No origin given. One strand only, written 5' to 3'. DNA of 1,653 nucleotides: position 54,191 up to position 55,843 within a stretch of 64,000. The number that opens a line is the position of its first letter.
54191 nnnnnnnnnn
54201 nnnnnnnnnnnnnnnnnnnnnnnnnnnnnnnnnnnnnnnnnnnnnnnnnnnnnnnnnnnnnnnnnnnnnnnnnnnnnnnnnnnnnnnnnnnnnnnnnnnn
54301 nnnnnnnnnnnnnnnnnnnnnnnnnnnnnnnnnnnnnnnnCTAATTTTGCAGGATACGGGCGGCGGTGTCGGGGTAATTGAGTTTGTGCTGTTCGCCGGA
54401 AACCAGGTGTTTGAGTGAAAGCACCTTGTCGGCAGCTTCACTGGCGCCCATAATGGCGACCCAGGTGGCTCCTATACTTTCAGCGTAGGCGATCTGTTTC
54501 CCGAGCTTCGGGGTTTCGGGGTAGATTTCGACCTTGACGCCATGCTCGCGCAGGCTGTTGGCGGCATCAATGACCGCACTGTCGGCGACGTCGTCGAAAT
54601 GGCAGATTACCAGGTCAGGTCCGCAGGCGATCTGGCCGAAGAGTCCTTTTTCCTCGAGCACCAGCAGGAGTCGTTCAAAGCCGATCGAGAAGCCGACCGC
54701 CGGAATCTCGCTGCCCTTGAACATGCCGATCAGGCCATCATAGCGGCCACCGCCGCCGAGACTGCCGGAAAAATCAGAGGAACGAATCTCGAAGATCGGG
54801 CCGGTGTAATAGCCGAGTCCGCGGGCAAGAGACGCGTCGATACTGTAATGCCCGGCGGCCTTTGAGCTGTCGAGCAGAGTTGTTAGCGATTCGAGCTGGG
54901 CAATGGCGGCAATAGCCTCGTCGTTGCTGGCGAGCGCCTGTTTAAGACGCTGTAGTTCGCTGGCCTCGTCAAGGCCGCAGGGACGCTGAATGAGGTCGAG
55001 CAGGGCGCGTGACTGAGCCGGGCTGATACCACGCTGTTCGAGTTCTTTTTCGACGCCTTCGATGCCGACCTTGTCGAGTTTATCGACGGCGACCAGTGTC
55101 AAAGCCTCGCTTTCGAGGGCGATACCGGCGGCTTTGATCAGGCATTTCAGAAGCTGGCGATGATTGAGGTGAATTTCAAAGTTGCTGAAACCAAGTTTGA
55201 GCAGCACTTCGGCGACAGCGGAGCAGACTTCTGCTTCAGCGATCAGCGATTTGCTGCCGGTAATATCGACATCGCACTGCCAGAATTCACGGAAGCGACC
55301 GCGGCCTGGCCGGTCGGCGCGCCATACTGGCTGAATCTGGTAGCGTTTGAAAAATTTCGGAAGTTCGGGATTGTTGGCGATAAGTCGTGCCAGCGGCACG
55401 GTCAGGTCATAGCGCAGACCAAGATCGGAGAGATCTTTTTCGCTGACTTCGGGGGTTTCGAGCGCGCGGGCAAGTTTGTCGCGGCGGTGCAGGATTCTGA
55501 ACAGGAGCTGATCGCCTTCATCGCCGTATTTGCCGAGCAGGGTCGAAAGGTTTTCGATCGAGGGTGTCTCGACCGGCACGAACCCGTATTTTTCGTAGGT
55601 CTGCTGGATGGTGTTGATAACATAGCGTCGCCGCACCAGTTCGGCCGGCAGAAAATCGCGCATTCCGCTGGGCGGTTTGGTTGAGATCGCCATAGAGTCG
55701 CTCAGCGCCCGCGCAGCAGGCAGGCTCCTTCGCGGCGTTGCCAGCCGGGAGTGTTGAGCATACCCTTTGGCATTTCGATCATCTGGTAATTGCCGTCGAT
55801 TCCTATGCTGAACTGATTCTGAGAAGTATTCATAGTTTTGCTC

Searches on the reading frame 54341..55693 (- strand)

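Call 15: search_protein_families(library=pfam, proteins=[window:54341-55693:-], max_evalue=1)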
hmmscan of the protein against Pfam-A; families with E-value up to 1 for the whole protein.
window:54341-55693:- (450 aa): 4 families
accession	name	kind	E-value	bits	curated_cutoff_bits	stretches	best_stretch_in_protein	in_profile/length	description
PF13393.11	tRNA-synt_His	-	7.6e-46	157.2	25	1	10-342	1-308/308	Histidyl-tRNA synthetase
PF03129.25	HGTP_anticodon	-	9e-11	42.2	21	1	370-448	14-92/94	Anticodon binding domain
PF00152.25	tRNA-synt_2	-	3.3e-06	26.8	25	1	116-166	93-138/308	tRNA synthetases class II (D, K and N)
PF00587.30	tRNA-synt_2b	-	0.0063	17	29.3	1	102-179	22-106/179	tRNA synthetase class II core domain (G, H, P, S and T)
